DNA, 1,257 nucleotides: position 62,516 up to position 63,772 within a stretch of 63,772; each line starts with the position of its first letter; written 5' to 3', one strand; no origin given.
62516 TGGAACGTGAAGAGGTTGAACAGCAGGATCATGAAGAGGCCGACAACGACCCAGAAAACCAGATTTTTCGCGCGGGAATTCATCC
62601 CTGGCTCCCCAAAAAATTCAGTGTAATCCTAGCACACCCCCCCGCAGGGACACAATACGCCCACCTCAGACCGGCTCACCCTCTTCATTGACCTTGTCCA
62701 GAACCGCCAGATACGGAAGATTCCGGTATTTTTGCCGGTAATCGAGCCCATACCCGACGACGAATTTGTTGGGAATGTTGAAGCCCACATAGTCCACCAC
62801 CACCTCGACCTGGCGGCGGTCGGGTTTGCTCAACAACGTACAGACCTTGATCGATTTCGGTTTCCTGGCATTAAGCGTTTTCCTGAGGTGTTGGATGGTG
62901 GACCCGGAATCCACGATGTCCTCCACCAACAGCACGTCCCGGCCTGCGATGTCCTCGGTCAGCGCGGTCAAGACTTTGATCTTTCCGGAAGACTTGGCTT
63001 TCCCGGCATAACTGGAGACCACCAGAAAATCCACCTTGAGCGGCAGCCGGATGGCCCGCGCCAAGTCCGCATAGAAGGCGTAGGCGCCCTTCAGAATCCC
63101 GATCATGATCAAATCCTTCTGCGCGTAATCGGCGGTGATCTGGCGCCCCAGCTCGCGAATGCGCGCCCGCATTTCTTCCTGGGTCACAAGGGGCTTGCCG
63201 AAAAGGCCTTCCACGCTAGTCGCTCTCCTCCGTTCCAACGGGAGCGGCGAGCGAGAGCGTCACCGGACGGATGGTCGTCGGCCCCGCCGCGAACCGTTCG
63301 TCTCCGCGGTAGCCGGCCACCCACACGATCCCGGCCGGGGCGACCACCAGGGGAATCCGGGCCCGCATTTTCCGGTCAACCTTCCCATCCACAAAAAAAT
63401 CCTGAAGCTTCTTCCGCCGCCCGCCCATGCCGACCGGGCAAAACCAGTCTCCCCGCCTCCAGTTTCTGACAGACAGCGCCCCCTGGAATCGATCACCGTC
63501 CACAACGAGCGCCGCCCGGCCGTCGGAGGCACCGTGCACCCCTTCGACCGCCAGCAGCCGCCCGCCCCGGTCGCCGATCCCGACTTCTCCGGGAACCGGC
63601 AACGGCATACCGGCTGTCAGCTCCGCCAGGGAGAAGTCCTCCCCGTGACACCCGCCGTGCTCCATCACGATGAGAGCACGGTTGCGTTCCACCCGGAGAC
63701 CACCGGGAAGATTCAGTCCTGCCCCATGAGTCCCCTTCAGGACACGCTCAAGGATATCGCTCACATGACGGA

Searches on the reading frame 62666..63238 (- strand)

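Call 7: search_protein_families(library=ncbifam, proteins=[window:62666-63238:-], max_evalue=0.001)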
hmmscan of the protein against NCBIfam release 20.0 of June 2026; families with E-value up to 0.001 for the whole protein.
window:62666-63238:- (190 aa): 15 families
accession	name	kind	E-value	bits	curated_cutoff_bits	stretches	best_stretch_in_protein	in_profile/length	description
TIGR01203.1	HGPRTase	equivalog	1.3e-65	220.2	150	1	17-180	2-166/167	hypoxanthine phosphoribosyltransferase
NF006605.0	PRK09162.1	equivalog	6.5e-34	116.9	181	1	17-180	17-180/183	hypoxanthine-guanine phosphoribosyltransferase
NF006613.0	PRK09177.1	equivalog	8.2e-11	41.7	138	1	17-171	11-150/159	xanthine phosphoribosyltransferase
NF003548.0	PRK05205.1-4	equivalog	9.5e-08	32.1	218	1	63-157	57-148/173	bifunctional pyr operon transcriptional regulator/uracil phosphoribosyltransferase PyrR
NF000014.2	tet_prtrans_34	exception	8.8e-07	28.9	345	1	17-137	6-117/154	xanthine phosphoribosyltransferase Tet(34)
NF003549.0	PRK05205.1-5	equivalog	2.1e-06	27.3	138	1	18-157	9-157/182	bifunctional pyr operon transcriptional regulator/uracil phosphoribosyltransferase PyrR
NF003545.0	PRK05205.1-1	equivalog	2.6e-06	27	140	1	24-155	7-145/171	bifunctional pyr operon transcriptional regulator/uracil phosphoribosyltransferase PyrR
NF001097.0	PRK00129.1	equivalog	6.3e-06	26.1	114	1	35-139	64-164/209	uracil phosphoribosyltransferase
TIGR01251.1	ribP_PPkin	subfamily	6.6e-06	25.2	113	1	82-135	192-246/309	ribose-phosphate diphosphokinase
NF002620.0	PRK02277.1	subfamily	1.9e-05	24.4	115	1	46-147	91-189/201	orotate phosphoribosyltransferase-like protein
NF003547.0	PRK05205.1-3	equivalog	2.9e-05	24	230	1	94-157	104-167/194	bifunctional pyr operon transcriptional regulator/uracil phosphoribosyltransferase PyrR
NF005299.0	PRK06827.1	subfamily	5e-05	22.2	327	1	84-136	250-302/383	phosphoribosylpyrophosphate synthetase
NF002320.0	PRK01259.1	subfamily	9.7e-05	21.9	297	1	60-134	179-249/316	ribose-phosphate diphosphokinase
NF003546.0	PRK05205.1-2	equivalog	0.00062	19.5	268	0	92-157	88-153/175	bifunctional pyr operon transcriptional regulator/uracil phosphoribosyltransferase PyrR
NF002095.0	PRK00934.1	equivalog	0.00074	18.7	296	0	76-134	182-240/287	ribose-phosphate diphosphokinase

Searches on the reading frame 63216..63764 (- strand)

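Call 7: search_protein_families(library=ncbifam, proteins=[window:63216-63764:-], max_evalue=0.001)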
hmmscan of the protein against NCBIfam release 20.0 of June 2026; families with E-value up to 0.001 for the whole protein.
window:63216-63764:- (182 aa): 1 family
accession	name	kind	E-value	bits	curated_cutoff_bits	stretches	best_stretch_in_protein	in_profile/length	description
TIGR02433.1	lysidine_TilS_C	equivalog_domain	1.3e-10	40.6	20.2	1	97-141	1-44/47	tRNA lysidine(34) synthetase TilS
